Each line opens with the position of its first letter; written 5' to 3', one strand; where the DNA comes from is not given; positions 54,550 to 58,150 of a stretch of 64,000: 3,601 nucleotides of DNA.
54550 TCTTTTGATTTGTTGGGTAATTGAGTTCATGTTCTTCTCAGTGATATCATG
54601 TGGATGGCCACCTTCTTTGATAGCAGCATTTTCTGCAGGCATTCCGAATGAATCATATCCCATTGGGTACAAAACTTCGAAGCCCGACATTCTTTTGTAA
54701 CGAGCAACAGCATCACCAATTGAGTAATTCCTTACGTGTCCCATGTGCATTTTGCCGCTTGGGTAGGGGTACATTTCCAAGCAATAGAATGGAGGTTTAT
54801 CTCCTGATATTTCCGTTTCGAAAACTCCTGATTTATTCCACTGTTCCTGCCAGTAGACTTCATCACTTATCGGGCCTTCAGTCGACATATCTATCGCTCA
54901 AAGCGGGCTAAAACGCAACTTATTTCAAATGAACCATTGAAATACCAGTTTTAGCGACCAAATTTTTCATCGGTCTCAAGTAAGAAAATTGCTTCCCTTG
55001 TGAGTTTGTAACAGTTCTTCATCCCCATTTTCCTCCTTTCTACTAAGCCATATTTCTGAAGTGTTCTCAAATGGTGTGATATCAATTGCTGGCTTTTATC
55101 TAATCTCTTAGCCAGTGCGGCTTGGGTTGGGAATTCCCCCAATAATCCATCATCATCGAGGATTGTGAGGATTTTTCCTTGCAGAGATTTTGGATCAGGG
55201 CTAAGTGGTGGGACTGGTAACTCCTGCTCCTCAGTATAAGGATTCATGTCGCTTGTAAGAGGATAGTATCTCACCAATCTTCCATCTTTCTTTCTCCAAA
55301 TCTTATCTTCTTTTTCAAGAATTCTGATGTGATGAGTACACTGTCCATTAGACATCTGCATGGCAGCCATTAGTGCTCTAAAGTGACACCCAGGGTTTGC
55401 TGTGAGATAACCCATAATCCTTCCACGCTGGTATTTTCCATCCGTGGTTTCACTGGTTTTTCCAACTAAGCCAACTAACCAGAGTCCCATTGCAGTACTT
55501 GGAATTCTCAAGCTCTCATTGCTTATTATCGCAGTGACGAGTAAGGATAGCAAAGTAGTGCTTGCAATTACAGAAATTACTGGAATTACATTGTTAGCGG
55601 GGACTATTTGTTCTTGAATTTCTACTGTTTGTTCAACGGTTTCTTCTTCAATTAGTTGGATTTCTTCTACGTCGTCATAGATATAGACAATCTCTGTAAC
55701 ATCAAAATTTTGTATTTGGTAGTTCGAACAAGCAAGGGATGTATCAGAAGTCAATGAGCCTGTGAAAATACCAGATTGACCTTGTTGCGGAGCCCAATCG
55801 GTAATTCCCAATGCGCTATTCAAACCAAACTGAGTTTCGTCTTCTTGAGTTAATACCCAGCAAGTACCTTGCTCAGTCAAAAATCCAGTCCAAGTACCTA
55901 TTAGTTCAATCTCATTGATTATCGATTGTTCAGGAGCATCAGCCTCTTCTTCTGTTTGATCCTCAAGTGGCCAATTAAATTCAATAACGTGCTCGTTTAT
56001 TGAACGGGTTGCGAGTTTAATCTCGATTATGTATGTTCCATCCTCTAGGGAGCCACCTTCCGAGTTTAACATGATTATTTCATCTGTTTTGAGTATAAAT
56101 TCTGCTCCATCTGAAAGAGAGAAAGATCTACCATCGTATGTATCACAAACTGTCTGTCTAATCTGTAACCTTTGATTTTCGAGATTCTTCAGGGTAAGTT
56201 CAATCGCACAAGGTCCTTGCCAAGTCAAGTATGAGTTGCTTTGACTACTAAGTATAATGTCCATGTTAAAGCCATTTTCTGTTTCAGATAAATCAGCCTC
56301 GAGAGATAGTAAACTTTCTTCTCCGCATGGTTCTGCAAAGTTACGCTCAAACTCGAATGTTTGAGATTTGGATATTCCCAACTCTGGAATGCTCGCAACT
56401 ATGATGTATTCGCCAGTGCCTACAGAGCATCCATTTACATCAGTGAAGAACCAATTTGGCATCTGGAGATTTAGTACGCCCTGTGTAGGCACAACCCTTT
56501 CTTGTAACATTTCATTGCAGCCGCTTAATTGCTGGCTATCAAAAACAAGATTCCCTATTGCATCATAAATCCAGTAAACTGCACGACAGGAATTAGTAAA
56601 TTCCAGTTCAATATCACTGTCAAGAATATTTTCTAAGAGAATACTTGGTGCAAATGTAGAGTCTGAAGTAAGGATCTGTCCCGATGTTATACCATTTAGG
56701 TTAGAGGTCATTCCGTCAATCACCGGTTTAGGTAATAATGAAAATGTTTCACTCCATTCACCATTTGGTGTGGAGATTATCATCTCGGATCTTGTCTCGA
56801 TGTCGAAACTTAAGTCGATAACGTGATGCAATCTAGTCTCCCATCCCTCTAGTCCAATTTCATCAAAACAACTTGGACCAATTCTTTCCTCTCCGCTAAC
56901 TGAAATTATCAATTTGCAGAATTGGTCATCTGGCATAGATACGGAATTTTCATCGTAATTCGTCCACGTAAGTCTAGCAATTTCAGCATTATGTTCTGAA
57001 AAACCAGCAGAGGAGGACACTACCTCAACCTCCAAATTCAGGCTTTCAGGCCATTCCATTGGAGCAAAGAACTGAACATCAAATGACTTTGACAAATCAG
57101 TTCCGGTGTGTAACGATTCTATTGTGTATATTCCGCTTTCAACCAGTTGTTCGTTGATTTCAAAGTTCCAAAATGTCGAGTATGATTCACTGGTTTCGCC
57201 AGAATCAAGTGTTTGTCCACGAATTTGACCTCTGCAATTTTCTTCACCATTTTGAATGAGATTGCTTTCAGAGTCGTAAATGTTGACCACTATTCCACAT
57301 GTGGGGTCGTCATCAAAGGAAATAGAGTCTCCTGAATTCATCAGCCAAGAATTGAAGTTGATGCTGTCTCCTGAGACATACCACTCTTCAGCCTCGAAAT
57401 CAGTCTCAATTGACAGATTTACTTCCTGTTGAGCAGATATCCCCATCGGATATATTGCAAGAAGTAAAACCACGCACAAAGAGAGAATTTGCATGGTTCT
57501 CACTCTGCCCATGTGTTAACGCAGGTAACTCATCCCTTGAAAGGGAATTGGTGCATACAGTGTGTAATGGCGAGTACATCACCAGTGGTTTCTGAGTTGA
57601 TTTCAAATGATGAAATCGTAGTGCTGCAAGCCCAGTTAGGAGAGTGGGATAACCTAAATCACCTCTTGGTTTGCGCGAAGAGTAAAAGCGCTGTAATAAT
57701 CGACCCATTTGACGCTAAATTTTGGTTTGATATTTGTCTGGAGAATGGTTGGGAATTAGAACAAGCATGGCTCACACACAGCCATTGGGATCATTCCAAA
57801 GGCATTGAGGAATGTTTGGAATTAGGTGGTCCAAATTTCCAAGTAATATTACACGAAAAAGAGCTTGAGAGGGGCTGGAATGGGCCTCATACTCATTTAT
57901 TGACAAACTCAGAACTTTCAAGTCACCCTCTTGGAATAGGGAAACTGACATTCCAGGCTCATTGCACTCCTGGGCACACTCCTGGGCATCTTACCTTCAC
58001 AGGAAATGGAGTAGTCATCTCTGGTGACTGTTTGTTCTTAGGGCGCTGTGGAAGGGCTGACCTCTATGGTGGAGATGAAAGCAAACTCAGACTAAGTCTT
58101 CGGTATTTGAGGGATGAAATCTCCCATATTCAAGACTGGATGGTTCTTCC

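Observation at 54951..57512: Membrane-tethered protein with extracellular Cys-paired repeat domains and two cytoplasmic winged-helix domains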

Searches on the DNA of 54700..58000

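Call 55: search_rna_families(source=window, start=54700, end=58000, threshold=evalue, max_evalue=1)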
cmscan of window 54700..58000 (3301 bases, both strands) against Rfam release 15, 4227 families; matches with E-value up to 1: 0.
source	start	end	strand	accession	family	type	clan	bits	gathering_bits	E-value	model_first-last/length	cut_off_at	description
